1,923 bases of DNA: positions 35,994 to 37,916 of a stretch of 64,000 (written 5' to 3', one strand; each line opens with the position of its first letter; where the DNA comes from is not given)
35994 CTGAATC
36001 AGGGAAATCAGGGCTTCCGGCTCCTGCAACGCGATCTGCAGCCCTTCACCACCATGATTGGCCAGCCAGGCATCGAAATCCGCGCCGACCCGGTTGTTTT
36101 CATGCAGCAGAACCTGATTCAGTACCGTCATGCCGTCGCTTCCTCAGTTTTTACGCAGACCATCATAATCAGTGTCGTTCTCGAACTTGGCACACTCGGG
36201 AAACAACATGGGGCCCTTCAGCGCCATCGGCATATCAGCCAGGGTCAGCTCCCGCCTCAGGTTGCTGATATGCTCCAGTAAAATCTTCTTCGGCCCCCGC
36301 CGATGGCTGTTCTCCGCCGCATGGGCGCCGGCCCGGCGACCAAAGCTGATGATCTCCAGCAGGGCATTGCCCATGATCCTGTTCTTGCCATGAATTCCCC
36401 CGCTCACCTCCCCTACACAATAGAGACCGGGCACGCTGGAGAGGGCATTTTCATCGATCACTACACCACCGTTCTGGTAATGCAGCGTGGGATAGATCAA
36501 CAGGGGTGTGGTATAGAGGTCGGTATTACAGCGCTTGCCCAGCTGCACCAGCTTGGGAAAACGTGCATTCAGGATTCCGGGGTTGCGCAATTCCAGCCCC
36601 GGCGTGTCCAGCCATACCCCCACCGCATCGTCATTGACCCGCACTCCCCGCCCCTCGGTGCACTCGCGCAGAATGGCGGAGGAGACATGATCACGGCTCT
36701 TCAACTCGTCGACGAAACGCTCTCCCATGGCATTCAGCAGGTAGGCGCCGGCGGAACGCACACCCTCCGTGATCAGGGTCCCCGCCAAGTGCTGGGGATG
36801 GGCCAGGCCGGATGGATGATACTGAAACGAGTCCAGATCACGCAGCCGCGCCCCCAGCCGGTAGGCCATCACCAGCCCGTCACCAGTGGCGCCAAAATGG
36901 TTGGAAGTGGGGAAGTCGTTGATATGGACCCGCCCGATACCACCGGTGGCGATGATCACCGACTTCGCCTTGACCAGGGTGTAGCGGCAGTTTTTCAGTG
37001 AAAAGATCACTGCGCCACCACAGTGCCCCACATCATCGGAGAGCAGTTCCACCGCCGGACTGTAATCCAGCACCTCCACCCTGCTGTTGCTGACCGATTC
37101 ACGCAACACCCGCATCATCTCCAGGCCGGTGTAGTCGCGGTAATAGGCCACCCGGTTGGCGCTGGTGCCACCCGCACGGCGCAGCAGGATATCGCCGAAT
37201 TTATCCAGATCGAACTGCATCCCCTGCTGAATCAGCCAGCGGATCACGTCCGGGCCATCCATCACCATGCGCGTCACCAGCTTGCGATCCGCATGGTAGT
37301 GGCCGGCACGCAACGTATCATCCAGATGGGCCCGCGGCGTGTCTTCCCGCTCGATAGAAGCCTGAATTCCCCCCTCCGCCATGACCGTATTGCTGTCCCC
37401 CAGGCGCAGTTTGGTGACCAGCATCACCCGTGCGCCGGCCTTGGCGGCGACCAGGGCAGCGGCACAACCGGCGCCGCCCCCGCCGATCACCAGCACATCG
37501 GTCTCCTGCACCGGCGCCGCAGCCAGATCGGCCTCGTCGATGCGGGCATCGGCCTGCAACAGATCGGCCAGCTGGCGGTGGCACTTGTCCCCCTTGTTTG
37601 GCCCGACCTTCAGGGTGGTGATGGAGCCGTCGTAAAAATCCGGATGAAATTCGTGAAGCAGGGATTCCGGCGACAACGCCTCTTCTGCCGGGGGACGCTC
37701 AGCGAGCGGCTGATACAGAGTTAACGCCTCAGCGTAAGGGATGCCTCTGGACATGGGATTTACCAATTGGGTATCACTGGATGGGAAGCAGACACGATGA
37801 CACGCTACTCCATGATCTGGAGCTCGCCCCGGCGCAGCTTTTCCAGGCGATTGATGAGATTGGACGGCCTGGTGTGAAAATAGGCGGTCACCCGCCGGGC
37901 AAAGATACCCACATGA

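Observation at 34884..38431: Anchor-less FrdB-FrdA-NuoF gene trio: candidate soluble NADH-dependent fumarate reductase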

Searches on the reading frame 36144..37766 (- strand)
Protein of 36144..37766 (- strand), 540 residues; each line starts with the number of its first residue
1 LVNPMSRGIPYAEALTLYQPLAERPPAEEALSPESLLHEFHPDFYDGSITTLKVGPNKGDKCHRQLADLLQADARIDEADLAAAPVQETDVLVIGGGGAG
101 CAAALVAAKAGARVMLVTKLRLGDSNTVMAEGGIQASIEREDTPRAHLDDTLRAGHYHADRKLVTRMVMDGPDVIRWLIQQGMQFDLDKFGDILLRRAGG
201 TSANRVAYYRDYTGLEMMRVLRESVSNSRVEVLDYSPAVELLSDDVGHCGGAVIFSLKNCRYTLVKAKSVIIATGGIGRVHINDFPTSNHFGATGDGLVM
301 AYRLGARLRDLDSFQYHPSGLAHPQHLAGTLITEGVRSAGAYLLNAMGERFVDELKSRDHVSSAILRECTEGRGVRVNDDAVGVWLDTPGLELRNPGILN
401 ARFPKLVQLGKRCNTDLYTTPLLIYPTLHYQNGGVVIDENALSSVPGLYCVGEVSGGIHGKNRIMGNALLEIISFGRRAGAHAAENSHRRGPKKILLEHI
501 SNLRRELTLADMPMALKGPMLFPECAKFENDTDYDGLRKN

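Call 4: search_protein_families(library=pfam, proteins=[window:36144-37766:-])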
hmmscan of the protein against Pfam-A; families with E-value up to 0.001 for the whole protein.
window:36144-37766:- (540 aa): 8 families
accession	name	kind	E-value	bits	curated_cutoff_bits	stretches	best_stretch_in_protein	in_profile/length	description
PF00890.30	FAD_binding_2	-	9.1e-79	266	20.4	1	90-469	1-414/414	FAD binding domain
PF01266.30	DAO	-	4.6e-10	40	27.9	1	90-197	1-94/353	FAD dependent oxidoreductase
PF07992.20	Pyr_redox_2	-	1.4e-09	38.3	26.1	1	90-276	2-109/291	Pyridine nucleotide-disulphide oxidoreductase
PF03486.20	HI0933_like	-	1.6e-09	38.1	50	1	90-454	2-219/244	HI0933-like protein Rossmann domain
PF01134.28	GIDA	-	3.1e-08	33.5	22.1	1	90-119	1-30/391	Glucose inhibited division protein A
PF12831.13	FAD_oxidored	-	2.2e-06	27.7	27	1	90-119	1-30/416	FAD dependent oxidoreductase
PF13738.12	Pyr_redox_3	-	5.6e-05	23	30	0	83-120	159-196/305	Pyridine nucleotide-disulphide oxidoreductase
PF01494.25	FAD_binding_3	-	0.0002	21.2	22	1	88-121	1-34/349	FAD binding domain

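Call 5: search_protein_families(library=ncbifam, proteins=[window:36144-37766:-])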
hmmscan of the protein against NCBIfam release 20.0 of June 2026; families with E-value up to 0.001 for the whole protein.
window:36144-37766:- (540 aa): 71 families (the best 25 are shown)
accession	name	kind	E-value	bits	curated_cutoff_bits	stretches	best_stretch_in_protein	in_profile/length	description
NF004900.0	PRK06263.1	equivalog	9.3e-98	328.2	718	1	86-492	5-409/546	fumarate reductase (CoM/CoB) subunit TfrA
TIGR00551.1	nadB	equivalog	8.7e-90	301.7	452.75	1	88-490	2-392/489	L-aspartate oxidase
TIGR01812.1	sdhA_frdA_Gneg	subfamily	4.5e-88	296.1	567.3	1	90-493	1-410/568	succinate dehydrogenase or fumarate reductase, flavoprotein subunit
NF005867.0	PRK07804.1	equivalog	8.5e-84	281.7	639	1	86-494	16-424/548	L-aspartate oxidase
NF005866.0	PRK07803.1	equivalog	2.7e-81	273.6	819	2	87-352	7-284/631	fumarate reductase/succinate dehydrogenase flavoprotein subunit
NF005636.0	PRK07395.1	subfamily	8.9e-78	261.9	723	1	86-483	10-402/560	L-aspartate oxidase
NF005978.0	PRK08071.1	equivalog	7.2e-75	252.3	621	1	87-490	2-391/514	L-aspartate oxidase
NF004820.0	PRK06175.1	equivalog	1.9e-73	247.8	472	1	88-483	4-383/433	L-aspartate oxidase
NF005701.0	PRK07512.1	equivalog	4.8e-73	246.3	528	1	87-493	8-403/516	L-aspartate oxidase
TIGR01816.1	sdhA_forward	equivalog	4.6e-72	243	727.35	1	89-488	3-416/584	succinate dehydrogenase flavoprotein subunit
NF004724.0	PRK06069.1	subfamily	1.9e-71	241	826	1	88-499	5-426/577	succinate dehydrogenase/fumarate reductase flavoprotein subunit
NF006567.0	PRK09077.1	equivalog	2.3e-71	240.6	629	1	87-487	7-409/537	L-aspartate oxidase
NF006686.0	PRK09231.1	equivalog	9.2e-68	229.2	854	1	88-491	5-419/598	fumarate reductase (quinol) flavoprotein subunit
TIGR01176.1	fum_red_Fp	equivalog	5.4e-65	220.1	932.7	1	88-489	3-415/580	fumarate reductase (quinol) flavoprotein subunit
NF004613.0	PRK05945.1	equivalog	2.5e-64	217.9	824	1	87-490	2-416/575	succinate dehydrogenase/fumarate reductase flavoprotein subunit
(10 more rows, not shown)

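Call 7: find_homologous_proteins(query=window:36144-37766:-)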
Query window:36144-37766:- (540 aa): 8000 proteins with E <= 0.001 among 8000 candidates; the best 120 are listed.
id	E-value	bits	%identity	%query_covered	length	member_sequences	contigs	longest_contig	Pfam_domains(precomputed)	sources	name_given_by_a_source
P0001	0.0e+0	1109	90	99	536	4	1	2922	PF01266.31,PF00890.31,PF07992.21,PF03486.21,PF01134.29,PF12831.14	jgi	-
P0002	0.0e+0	1088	89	99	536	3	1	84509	PF01266.31,PF00890.31,PF07992.21,PF03486.21,PF01134.29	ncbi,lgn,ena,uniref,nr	ncbi:MAG TPA: FAD-dependent oxidoreductase [Sedimenticola thiotaurini]|uniref:FAD-dependent oxidored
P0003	0.0e+0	1029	83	99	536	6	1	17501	PF01266.31,PF00890.31,PF07992.21,PF03486.21,PF01134.29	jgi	-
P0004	0.0e+0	1022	82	99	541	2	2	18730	PF01266.31,PF00890.31,PF07992.21,PF03486.21,PF01134.29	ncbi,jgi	jgi:succinate dehydrogenase / fumarate reductase flavoprotein subunit/L-aspartate oxidase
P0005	3.7e-289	978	79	99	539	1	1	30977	PF01266.31,PF00890.31,PF07992.21,PF03486.21,PF01134.29,PF12831.14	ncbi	-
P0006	7.0e-285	964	77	99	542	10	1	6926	PF01266.31,PF00890.31,PF07992.21,PF03486.21,PF01134.29,PF12831.14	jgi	jgi:succinate dehydrogenase / fumarate reductase flavoprotein subunit/L-aspartate oxidase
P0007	2.0e-282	956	76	99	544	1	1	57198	PF01266.31,PF00890.31,PF07992.21,PF03486.21,PF01134.29,PF12831.14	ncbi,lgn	-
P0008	2.3e-282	955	77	99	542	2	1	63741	PF01266.31,PF00890.31,PF07992.21,PF03486.21,PF01134.29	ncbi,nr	ncbi:MAG: FAD-dependent oxidoreductase [Gammaproteobacteria bacterium]|nr:FAD-dependent oxidoreducta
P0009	9.4e-282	953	76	99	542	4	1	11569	PF01266.31,PF00890.31,PF07992.21,PF03486.21,PF01134.29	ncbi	-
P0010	1.8e-281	953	76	99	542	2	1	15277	PF01266.31,PF00890.31,PF07992.21,PF03486.21,PF01134.29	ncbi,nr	ncbi:MAG: FAD-dependent oxidoreductase [Gammaproteobacteria bacterium]|nr:FAD-dependent oxidoreducta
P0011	1.9e-280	949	76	99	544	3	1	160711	PF01266.31,PF00890.31,PF07992.21,PF03486.21,PF01134.29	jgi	jgi:L-aspartate oxidase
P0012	1.9e-279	946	76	99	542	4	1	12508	PF01266.31,PF00890.31,PF07992.21,PF03486.21,PF01262.28,PF01134.29,PF12831.14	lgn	-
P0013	5.5e-279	944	76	99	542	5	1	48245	PF01266.31,PF00890.31,PF07992.21,PF03486.21,PF01134.29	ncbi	-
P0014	1.1e-278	943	75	99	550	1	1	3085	PF01266.31,PF00890.31,PF07992.21,PF03486.21,PF01134.29,PF12831.14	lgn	-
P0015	1.2e-278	943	76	99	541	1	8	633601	PF01266.31,PF00890.31,PF07992.21,PF03486.21,PF01134.29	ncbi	-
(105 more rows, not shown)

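Call 19: search_solved_structures(query=window:36144-37766:-, show_alignments=3, max_evalue=1e-20)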
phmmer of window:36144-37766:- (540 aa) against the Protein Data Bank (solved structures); distinct sequences matched with E-value up to 1e-20: 53.
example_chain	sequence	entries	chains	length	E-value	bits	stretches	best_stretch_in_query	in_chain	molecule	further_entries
7d6v_A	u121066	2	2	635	1.1e-60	209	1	89-353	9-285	Succinate dehydrogenase subunit A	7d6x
1nek_A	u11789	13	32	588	2.8e-55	191.2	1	84-492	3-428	Succinate dehydrogenase flavoprotein subunit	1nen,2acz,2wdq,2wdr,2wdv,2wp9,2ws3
5kxj_A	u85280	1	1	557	2e-54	188.4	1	84-480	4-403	L-aspartate oxidase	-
1chu_A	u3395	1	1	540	3.2e-54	187.7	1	85-486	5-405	PROTEIN (L-ASPARTATE OXIDASE)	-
1knp_A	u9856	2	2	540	3e-53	184.5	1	85-486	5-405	L-aspartate oxidase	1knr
3p4p_A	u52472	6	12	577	3e-52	181.1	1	88-490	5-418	Fumarate reductase flavoprotein subunit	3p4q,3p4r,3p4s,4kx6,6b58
1kf6_A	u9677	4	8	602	3.6e-52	180.9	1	88-490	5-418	FUMARATE REDUCTASE FLAVOPROTEIN | Fumarate reductase flavoprotein subunit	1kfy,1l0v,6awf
3cir_A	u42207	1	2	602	3.9e-52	180.8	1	88-490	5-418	Fumarate reductase flavoprotein subunit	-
5vpn_A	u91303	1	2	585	8.2e-52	179.7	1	88-490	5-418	Fumarate reductase flavoprotein subunit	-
2b76_A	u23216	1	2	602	9.1e-52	179.6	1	88-490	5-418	Fumarate reductase flavoprotein subunit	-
1d4d_A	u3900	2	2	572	9.1e-51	176.3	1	63-381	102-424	FLAVOCYTOCHROME C FUMARATE REDUCTASE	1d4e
1d4c_A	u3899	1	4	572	9.6e-51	176.2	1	63-381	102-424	FLAVOCYTOCHROME C FUMARATE REDUCTASE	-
6lum_A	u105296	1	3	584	9.5e-50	172.9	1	89-488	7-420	Succinate dehydrogenase subunit A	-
8gs8_A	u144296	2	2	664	1.4e-49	172.4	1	71-493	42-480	Succinate dehydrogenase [ubiquinone] flavoprotein subunit, mitochondrial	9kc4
6vax_A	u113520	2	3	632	4.2e-49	170.8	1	74-493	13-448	Succinate dehydrogenase [ubiquinone] flavoprotein subunit, mitochondrial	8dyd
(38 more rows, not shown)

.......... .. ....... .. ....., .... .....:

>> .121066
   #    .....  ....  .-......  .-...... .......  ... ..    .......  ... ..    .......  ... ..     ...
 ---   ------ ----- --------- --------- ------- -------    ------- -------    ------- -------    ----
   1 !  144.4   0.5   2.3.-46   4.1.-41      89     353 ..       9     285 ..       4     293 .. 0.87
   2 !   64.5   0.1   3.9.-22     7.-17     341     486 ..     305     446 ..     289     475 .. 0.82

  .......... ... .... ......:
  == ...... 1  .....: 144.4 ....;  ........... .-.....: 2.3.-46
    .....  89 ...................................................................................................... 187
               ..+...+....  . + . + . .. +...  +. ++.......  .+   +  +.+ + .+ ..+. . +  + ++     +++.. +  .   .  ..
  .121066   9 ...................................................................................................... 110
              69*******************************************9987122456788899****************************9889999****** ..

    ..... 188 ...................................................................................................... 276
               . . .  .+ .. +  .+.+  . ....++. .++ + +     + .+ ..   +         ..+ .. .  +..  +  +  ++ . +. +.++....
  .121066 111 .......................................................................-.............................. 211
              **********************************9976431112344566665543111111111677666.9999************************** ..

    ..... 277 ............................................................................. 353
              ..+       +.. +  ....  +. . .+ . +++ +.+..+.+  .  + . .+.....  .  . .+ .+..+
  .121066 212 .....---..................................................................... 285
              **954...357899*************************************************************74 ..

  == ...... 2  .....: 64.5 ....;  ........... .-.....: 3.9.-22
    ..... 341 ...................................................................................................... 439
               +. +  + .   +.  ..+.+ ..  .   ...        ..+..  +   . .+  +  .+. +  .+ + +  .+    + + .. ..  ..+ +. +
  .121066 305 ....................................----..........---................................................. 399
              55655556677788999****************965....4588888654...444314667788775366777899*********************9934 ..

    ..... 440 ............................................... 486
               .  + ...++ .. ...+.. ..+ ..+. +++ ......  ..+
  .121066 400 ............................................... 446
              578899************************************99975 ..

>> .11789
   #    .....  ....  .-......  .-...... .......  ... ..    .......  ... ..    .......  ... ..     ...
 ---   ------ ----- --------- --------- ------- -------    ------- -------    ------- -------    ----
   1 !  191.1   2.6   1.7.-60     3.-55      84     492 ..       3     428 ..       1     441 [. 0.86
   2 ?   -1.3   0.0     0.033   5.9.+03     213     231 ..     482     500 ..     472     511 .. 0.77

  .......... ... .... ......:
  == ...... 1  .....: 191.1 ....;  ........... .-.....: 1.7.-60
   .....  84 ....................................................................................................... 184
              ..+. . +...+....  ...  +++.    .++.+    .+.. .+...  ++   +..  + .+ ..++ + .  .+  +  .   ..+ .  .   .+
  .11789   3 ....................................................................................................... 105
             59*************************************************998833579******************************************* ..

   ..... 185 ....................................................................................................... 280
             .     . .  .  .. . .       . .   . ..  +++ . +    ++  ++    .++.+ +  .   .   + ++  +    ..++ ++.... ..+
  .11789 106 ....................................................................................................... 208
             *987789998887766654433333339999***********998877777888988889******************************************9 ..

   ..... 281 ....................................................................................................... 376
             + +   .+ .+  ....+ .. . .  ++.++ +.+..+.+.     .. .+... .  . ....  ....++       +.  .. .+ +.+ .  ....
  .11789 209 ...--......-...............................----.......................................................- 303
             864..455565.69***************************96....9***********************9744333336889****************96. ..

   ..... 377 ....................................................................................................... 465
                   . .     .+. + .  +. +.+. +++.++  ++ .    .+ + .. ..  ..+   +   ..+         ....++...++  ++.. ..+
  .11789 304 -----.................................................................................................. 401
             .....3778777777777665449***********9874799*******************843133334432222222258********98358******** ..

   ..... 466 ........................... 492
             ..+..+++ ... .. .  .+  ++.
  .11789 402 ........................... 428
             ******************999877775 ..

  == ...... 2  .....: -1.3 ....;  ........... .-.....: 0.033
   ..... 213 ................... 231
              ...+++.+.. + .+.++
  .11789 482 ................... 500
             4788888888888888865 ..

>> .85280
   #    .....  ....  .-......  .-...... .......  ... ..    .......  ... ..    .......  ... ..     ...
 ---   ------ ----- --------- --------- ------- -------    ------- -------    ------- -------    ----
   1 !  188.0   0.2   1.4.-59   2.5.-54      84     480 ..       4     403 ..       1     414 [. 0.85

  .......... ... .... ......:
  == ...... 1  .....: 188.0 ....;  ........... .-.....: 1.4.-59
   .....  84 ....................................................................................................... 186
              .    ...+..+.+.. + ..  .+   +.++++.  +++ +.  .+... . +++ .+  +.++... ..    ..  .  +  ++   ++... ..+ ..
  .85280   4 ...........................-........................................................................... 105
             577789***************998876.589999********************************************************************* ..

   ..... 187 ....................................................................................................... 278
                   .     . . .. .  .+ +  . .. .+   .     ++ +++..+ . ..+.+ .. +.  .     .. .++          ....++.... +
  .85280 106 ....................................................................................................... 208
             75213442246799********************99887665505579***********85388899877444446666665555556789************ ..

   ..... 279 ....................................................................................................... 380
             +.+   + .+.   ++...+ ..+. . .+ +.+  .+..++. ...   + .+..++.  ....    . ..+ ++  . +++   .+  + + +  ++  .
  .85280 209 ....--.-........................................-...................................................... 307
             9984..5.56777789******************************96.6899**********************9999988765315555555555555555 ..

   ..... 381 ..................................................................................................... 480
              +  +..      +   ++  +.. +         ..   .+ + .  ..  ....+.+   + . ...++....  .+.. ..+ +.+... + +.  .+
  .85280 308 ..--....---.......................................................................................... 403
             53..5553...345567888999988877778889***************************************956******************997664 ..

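Call 20: find_related_loci(query=window:36144-37766:-, collection=genome_contigs, flank=8000)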
Query window:36144-37766:- (540 aa) in genome_contigs; peptide patterns used: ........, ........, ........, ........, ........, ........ (x = any residue, [..] = any of these).
148 stretches matched a pattern; 91 encode a relative of the query (tblastn E <= 1e-3); the best 80 are kept; 80 distinct loci.
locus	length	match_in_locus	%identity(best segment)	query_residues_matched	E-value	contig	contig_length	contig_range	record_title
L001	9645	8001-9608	82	5-540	0e+0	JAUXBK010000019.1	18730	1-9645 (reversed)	MAG: Sedimenticola sp. isolate CSMAG_2797 CSMAG_2797_k117_3594052_length_18730_cov_42.3853, whole genome shotgun sequenc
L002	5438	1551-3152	81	7-540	0e+0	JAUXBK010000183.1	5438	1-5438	MAG: Sedimenticola sp. isolate CSMAG_2797 CSMAG_2797_k117_1657511_length_5438_cov_31.8559, whole genome shotgun sequence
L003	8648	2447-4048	81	7-540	0e+0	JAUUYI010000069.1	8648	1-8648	MAG: Sedimenticola sp. isolate CSMAG_163 CSMAG_163_k127_3837810_length_8648_cov_45.3635, whole genome shotgun sequence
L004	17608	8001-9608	76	5-540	0e+0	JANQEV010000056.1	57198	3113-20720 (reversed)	MAG: Chromatiales bacterium isolate PL23a_bin.5 k99_5395011, whole genome shotgun sequence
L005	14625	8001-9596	77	9-540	0e+0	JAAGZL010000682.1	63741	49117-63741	MAG: Gammaproteobacteria bacterium isolate Cli_5 CliG_CONTIG1927410, whole genome shotgun sequence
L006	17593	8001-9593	76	9-540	0e+0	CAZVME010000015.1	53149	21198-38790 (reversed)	MAG TPA_asm: uncultured Gammaproteobacteria bacterium isolate SRP167671_co2_216 genome assembly, contig: NODE_795_length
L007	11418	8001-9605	75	6-540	0e+0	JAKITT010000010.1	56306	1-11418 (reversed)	MAG: Candidatus Polarisedimenticolaceae bacterium isolate D96SM.bin.49 NODE_399_length_56306_cov_5.021503, whole genome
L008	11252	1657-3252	74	9-540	0e+0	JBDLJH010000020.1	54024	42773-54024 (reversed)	MAG: Pseudomonadota bacterium isolate MAG083 MAG083_20, whole genome shotgun sequence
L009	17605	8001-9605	74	6-540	0e+0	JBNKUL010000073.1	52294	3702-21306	MAG: Thiohalomonadaceae bacterium isolate A1A2.bin.45.orig k141_2223255, whole genome shotgun sequence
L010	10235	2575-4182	72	5-540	0e+0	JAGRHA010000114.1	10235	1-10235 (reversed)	MAG: Gammaproteobacteria bacterium isolate HKST-UBA188 k127_677124, whole genome shotgun sequence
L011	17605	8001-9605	71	5-539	0e+0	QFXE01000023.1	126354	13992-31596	MAG: endosymbiont of Escarpia spicata isolate A1462 scaffold32845_len126354_cov107_read99_cluster2, whole genome shotgun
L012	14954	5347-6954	76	5-540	0e+0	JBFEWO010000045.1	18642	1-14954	MAG: Thiohalomonadaceae bacterium isolate Mix_mud08.2021.06.64 k141_190530_length_18642_cov_30.5632, whole genome shotgu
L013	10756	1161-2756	73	9-540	0e+0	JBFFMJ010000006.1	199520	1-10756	MAG: Thiohalomonadaceae bacterium isolate Mix_mud18.2022.04.44 k141_1249180_length_199520_cov_34.6872, whole genome shot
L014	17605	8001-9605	72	5-539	0e+0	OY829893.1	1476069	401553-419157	MAG: Sedimenticolaceae bacterium isolate 6ff8635f-dff1-4316-91b4-0e33d66fd4de genome assembly, chromosome: 3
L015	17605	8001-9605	72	5-539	0e+0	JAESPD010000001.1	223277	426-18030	MAG: gamma proteobacterium endosymbiont of Lamellibrachia anaximandri isolate Palinuro 2 1, whole genome shotgun sequenc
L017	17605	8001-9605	72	5-539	0e+0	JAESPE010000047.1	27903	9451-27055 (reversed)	MAG: gamma proteobacterium endosymbiont of Lamellibrachia anaximandri isolate Eratosthenes 1 47, whole genome shotgun se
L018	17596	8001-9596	73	9-540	0e+0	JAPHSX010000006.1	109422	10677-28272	MAG: Gammaproteobacteria bacterium isolate N3S-Bin_5 c_000000351139, whole genome shotgun sequence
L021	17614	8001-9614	70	5-540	0e+0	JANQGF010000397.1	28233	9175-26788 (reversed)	MAG: Chromatiaceae bacterium isolate PL23b_bin.34 k99_3091539, whole genome shotgun sequence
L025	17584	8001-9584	60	6-534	0e+0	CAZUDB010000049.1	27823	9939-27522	MAG TPA_asm: uncultured Rhodospirillaceae bacterium isolate SRP128890_co1_245 genome assembly, contig: NODE_2917_length_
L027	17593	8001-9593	60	8-539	0e+0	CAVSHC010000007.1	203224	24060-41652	MAG: uncultured Alphaproteobacteria bacterium isolate MFD01476.bin.1.154 genome assembly, contig: contig_5776, whole gen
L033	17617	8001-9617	58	5-540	0e+0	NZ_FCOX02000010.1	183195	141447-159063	Caballeronia calidae isolate LMG 29321 contig000010, whole genome shotgun sequence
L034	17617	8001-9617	58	5-540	0e+0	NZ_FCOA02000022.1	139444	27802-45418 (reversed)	Caballeronia hypogeia isolate LMG 29322 contig000022, whole genome shotgun sequence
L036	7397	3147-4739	58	9-535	0e+0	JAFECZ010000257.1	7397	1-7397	MAG: Proteobacteria bacterium isolate SZAS-59 LIN-358__257__length-7397, whole genome shotgun sequence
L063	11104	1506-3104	57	5-533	0e+0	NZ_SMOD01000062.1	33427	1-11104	Paraburkholderia guartelaensis strain CNPSo 3008 scaffold62.1, whole genome shotgun sequence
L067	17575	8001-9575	58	9-529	0e+0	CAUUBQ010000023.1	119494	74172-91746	MAG TPA_asm: uncultured Cupriavidus sp. isolate SRR17738104_bin.8_MetaWRAP_v1.3_MAG genome assembly, contig: ERZ14211620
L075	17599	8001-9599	55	5-533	4e-174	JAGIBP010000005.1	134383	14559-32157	MAG: Variovorax sp. isolate BIN51 scaffold5_cov0, whole genome shotgun sequence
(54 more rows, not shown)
